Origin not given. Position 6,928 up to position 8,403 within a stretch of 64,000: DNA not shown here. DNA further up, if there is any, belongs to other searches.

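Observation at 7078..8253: Cassette-borne FAD monooxygenase, possible antibiotic-inactivating flavoenzyme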

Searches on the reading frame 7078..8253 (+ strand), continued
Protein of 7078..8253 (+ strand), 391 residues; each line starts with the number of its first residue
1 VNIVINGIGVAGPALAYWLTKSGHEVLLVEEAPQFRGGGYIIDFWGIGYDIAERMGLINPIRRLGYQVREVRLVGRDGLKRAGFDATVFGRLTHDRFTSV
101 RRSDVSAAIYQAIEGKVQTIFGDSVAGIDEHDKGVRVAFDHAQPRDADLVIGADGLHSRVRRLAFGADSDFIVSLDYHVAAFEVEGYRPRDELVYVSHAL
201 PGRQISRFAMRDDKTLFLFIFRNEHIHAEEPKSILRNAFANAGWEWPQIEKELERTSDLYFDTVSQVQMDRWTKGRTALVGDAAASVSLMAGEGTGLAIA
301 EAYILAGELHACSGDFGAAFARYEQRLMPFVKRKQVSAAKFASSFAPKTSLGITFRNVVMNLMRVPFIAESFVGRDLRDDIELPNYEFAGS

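Call 44: predict_structure(alignment_id=A2)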
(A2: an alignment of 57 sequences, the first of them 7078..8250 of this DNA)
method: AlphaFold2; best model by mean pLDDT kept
length: 391 residues; sequences in the alignment: 57
mean_pLDDT: 82.3   pTM: 0.84
mean pLDDT of the five models: 82.3, 77.2, 73.6, 70.5, 66.5
residues with pLDDT >= 90: 138; 70-90: 196; 50-70: 37; < 50: 20
segments of 3 or more residues with pLDDT < 50: 284-289, 366-377
pLDDT, mean of each block of 10 residues (from residue 1): 88 94 93 64 79 92 81 86 76 77 87 92 92 94 96 79 86 84 80 75 87 84 91 94 90 90 81 91 51 75 94 92 88 76 76 81 53 49 76 36
secondary structure, 60 per line:
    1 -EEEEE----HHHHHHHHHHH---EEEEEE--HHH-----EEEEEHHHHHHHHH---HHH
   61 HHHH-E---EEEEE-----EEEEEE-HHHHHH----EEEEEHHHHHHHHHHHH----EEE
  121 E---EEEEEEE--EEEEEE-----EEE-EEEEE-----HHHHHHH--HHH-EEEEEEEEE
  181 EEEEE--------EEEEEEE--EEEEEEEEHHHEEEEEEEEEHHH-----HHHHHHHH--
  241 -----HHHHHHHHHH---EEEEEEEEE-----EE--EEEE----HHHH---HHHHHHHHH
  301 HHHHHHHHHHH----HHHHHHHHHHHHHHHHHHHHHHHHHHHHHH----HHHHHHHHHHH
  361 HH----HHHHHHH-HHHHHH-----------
elements in order: E2-6 H11-21 E25-30 E41-45 H46-54 H58-64 E70-74 E80-85 H87-92 E97-101 H102-113 E118-121 E125-131 E134-139 E145-147 E149-153 H159-165 E172-185 E194-200 E203-210 E214-222 H231-238 H246-255 E259-267 E277-280 H285-288 H292-311 H316-345 H350-362 H367-373 H375-380

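Call 46: search_protein_representatives(protein=window:7078-8250:+)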
Query: 391 residues. Proteins with E-value up to 0.001 (for the whole library): 10539; up to 1e-10: 4000; up to 1e-30: 887. The best 150 are listed.
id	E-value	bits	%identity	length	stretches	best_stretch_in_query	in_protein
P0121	4.2e-127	440.9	53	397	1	2-386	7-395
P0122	5.0e-120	417.6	51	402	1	2-388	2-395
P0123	1.6e-114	399.5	64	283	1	110-387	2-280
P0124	2.8e-108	378.9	48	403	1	3-388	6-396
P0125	4.7e-107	374.9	46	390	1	1-386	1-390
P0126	1.5e-102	360.1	45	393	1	1-388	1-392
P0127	7.5e-102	357.8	46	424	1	2-387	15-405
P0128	6.6e-101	354.7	44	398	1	2-386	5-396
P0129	8.0e-101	354.4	46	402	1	3-387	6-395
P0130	1.8e-100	353.3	44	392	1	1-386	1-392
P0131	2.4e-98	346.2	47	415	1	1-387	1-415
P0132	2.7e-98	346.0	46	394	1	1-386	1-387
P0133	5.7e-97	341.7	45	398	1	3-386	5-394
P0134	1.6e-96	340.2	44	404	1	3-386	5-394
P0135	4.5e-95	335.5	43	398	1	2-386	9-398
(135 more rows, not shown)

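Call 47: fold_search(model_id=the predicted structure, library=pdb)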
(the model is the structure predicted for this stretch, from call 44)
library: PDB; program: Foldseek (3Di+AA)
matches with E <= 10: 1884; with E <= 0.001: 901
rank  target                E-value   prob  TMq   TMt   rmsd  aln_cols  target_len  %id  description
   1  5tuk_B                5.8e-34  1.00  0.78  0.81   5.2       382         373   31  Crystal structure of tetracycline destructase Tet(51) (released 2017-05-10)
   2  5tuk_D                1.4e-33  1.00  0.76  0.82   5.8       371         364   32  Crystal structure of tetracycline destructase Tet(51) (released 2017-05-10)
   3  5tuk_A                1.8e-33  1.00  0.81  0.84   3.6       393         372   32  Crystal structure of tetracycline destructase Tet(51) (released 2017-05-10)
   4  8twf_C                2.2e-33  1.00  0.83  0.84   3.5       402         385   30  Crystal structure of tetracycline destructase Tet(56-3) (released 2024-07-03)
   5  8twf_A                6.4e-33  1.00  0.80  0.83   4.2       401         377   29  Crystal structure of tetracycline destructase Tet(56-3) (released 2024-07-03)
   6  8twf_D                1.6e-32  1.00  0.80  0.82   3.9       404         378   29  Crystal structure of tetracycline destructase Tet(56-3) (released 2024-07-03)
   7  5tul                  1.6e-32  1.00  0.83  0.85   3.4       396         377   32  Crystal structure of tetracycline destructase Tet(55) (released 2017-05-10)
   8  5tum_B                1.9e-32  1.00  0.75  0.81   4.8       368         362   31  Crystal structure of tetracycline destructase Tet(56) (released 2017-05-10)
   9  5tue_A                2.3e-32  1.00  0.85  0.85   3.2       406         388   30  Crystal structure of tetracycline destructase Tet(50) (released 2017-05-10)
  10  5tui_B                2.8e-32  1.00  0.82  0.87   3.7       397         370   31  Crystal structure of tetracycline destructase Tet(50) in complex with chlortetracycline (released 2017-05-10)
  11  5tuk_C                3.5e-32  1.00  0.80  0.84   3.7       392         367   31  Crystal structure of tetracycline destructase Tet(51) (released 2017-05-10)
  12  8twf_B                6.4e-32  1.00  0.80  0.84   3.7       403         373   28  Crystal structure of tetracycline destructase Tet(56-3) (released 2024-07-03)
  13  5tue_B                6.7e-32  1.00  0.84  0.89   3.0       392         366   32  Crystal structure of tetracycline destructase Tet(50) (released 2017-05-10)
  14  5tuf_B                2.3e-31  1.00  0.83  0.88   3.5       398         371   31  Crystal structure of tetracycline destructase Tet(50) in complex with anhydrotetracycline (released 2017-05-10)
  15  8twg                  8.9e-31  1.00  0.80  0.82   4.3       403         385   29  Crystal structure of tetracycline destructase Tet(56-2) (released 2024-07-03)
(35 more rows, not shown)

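Call 57: find_related_loci(query=window:7078-8250:+, collection=genome_contigs, flank=4000)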
Query window:7078-8250:+ (391 aa) in genome_contigs; peptide patterns used: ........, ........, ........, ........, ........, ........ (x = any residue, [..] = any of these).
185 stretches matched a pattern; 70 encode a relative of the query (tblastn E <= 1e-3); 70 distinct loci.
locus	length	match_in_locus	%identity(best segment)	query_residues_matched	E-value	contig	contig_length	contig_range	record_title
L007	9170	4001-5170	93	1-390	0e+0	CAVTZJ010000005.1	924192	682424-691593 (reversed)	MAG: uncultured proteobacterium isolate MFD04428.bin.1.4 genome assembly, contig: contig_52594, whole genome shotgun seq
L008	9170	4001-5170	93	1-390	0e+0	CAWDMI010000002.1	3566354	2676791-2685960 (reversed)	MAG: uncultured delta proteobacterium isolate MFD04944.bin.2.54 genome assembly, contig: contig_25315, whole genome shot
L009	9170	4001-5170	90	1-390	0e+0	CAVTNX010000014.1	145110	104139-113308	MAG: uncultured Gammaproteobacteria bacterium isolate MFD04716.bin.4.291 genome assembly, contig: contig_38860, whole ge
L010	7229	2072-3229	83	1-386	0e+0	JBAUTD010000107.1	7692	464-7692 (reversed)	MAG: Burkholderiales bacterium isolate MFD01526_ilm_asm_bin20 k127_84337, whole genome shotgun sequence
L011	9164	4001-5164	79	1-388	0e+0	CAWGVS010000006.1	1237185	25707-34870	MAG: uncultured Candidatus Rokubacteria bacterium isolate MFD02242.bin.2.73 genome assembly, contig: contig_6120, whole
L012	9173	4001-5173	82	1-391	0e+0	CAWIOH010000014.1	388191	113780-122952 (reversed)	MAG: uncultured beta proteobacterium isolate MFD05442.bin.2.204 genome assembly, contig: contig_33833, whole genome shot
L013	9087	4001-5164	76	1-388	0e+0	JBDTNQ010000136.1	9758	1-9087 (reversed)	MAG: Acidobacteriota bacterium isolate cluster3_bin.154 NODE_32314_length_9758_cov_20.138102, whole genome shotgun seque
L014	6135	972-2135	75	1-388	0e+0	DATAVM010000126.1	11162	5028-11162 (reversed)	MAG TPA_asm: Gemmatimonadales bacterium isolate SMAG_U5599 k141_3655053, whole genome shotgun sequence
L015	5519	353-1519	77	1-389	0e+0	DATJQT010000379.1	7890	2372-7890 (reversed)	MAG TPA_asm: Candidatus Baltobacteraceae bacterium isolate SMAG_U14948 k141_1238707, whole genome shotgun sequence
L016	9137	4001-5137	78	13-391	0e+0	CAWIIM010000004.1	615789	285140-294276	MAG: uncultured Gammaproteobacteria bacterium isolate MFD04944.bin.1.9 genome assembly, contig: contig_61910, whole geno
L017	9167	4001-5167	75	1-389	0e+0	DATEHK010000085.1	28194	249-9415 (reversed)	MAG TPA_asm: Gemmatimonadaceae bacterium isolate SMAG_U8809 k141_679843, whole genome shotgun sequence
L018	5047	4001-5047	83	1-349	0e+0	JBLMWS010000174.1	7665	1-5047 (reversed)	MAG: Gemmatimonas sp. isolate MAG276 PRJNA957066_bin55_renamed_173, whole genome shotgun sequence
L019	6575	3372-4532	73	1-386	0e+0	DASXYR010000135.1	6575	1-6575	MAG TPA_asm: Gemmatimonadaceae bacterium isolate SMAG_U4830 k141_2188602, whole genome shotgun sequence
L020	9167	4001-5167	71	1-389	0e+0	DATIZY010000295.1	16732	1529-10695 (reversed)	MAG TPA_asm: Thermoanaerobaculia bacterium isolate SMAG_U15313 k141_4334972, whole genome shotgun sequence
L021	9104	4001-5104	77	1-367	0e+0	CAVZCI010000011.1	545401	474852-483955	MAG: uncultured Acidobacteriota bacterium isolate MFD00822.bin.2.149 genome assembly, contig: contig_28600, whole genome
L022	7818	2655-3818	72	1-386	0e+0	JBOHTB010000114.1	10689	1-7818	MAG: Gemmatimonadaceae bacterium isolate TC-S_metawrap_bin.217 k127_1426671, whole genome shotgun sequence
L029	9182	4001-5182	66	1-388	2e-177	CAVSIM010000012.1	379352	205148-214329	MAG: uncultured delta proteobacterium isolate MFD01721.bin.3.168 genome assembly, contig: contig_30626, whole genome sho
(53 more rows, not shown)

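Call 72: find_encoding_contigs(protein=P0014, flank=10000, max_places=2)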
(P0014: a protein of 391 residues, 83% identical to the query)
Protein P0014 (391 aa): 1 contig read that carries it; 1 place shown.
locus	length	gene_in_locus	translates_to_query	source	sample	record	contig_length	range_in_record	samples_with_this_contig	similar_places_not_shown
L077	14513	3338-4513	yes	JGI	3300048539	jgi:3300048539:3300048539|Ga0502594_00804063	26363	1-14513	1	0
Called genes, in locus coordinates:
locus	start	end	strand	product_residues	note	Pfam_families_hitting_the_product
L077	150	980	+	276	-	PF00561:Abhydrolase_1, PF12697:Abhydrolase_6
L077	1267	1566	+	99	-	-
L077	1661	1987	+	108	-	PF07110:EthD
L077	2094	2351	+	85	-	-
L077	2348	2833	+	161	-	PF13883:CREG_beta-barrel, PF01243:PNPOx_N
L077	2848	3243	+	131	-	PF07883:Cupin_2 (weak)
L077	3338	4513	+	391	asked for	PF01494:FAD_binding_3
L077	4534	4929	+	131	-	PF00903:Glyoxalase, PF13669:Glyoxalase_4 (weak)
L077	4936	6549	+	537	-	PF00501:AMP-binding, PF13193:AMP-binding_C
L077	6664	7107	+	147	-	PF12680:SnoaL_2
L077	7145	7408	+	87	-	-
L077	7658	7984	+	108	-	-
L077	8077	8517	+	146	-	PF00583:Acetyltransf_1, PF13673:Acetyltransf_10, PF13508:Acetyltransf_7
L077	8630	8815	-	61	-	-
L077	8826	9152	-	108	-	-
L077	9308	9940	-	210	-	-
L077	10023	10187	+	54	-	-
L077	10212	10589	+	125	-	-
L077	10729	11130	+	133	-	PF00903:Glyoxalase, PF13669:Glyoxalase_4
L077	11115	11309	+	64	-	-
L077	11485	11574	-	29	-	-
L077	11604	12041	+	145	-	PF00903:Glyoxalase, PF13669:Glyoxalase_4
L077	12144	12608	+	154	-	PF00583:Acetyltransf_1, PF13673:Acetyltransf_10, PF13508:Acetyltransf_7, PF08445:FR47 (faint)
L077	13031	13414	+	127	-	PF00903:Glyoxalase (weak)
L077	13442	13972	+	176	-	PF01872:RibD_C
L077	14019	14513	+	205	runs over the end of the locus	PF00313:CSD, PF06961:DUF1294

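Call 76: search_solved_structures(query=window:7078-8250:+, max_evalue=10)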
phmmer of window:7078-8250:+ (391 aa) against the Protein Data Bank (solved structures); distinct sequences matched with E-value up to 10: 79 (the best 60 are shown).
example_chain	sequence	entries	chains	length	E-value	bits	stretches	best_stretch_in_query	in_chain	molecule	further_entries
5tue_A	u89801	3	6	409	8.9e-58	199.5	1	2-346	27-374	Tetracycline destructase Tet(50)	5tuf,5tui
5tul_A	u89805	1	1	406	1.8e-54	188.6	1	3-352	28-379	Tetracycline destructase Tet(55)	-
5tuk_A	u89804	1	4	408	1.1e-52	182.7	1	3-346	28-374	Tetracycline destructase Tet(51)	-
5tum_A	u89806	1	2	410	1.1e-51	179.4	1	2-350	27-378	tetracycline destructase Tet(56)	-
8twf_D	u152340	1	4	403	5.8e-50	173.8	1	2-346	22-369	6-hydroxynicotinate 3-monooxygenase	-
8twg_B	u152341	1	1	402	4.8e-46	160.9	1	2-346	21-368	6-hydroxynicotinate 3-monooxygenase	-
8uiq_A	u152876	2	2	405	1e-13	54.5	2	3-171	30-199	6-hydroxynicotinate 3-monooxygenase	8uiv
3rp8_A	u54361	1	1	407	1.5e-13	54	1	2-331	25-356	flavoprotein monooxygenase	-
5eow_A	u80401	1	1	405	1.5e-13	53.9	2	3-171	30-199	6-hydroxynicotinate 3-monooxygenase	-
3rp6_A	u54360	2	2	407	5.2e-13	52.1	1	2-331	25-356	flavoprotein monooxygenase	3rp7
3alm_A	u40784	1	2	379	4.5e-12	49.1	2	259-344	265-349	2-methyl-3-hydroxypyridine-5-carboxylic acid oxygenase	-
3all_A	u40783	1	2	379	5.8e-12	48.7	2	258-344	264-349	2-methyl-3-hydroxypyridine-5-carboxylic acid oxygenase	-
3alj_A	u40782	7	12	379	6.1e-12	48.6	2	259-344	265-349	2-methyl-3-hydroxypyridine-5-carboxylic acid oxygenase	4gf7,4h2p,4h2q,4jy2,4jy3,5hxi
4h2n_A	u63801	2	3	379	6.9e-12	48.5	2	259-344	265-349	2-methyl-3-hydroxypyridine-5-carboxylic acid oxygenase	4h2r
3gmb_A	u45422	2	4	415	9.4e-12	48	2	259-344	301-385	2-methyl-3-hydroxypyridine-5-carboxylic acid oxygenase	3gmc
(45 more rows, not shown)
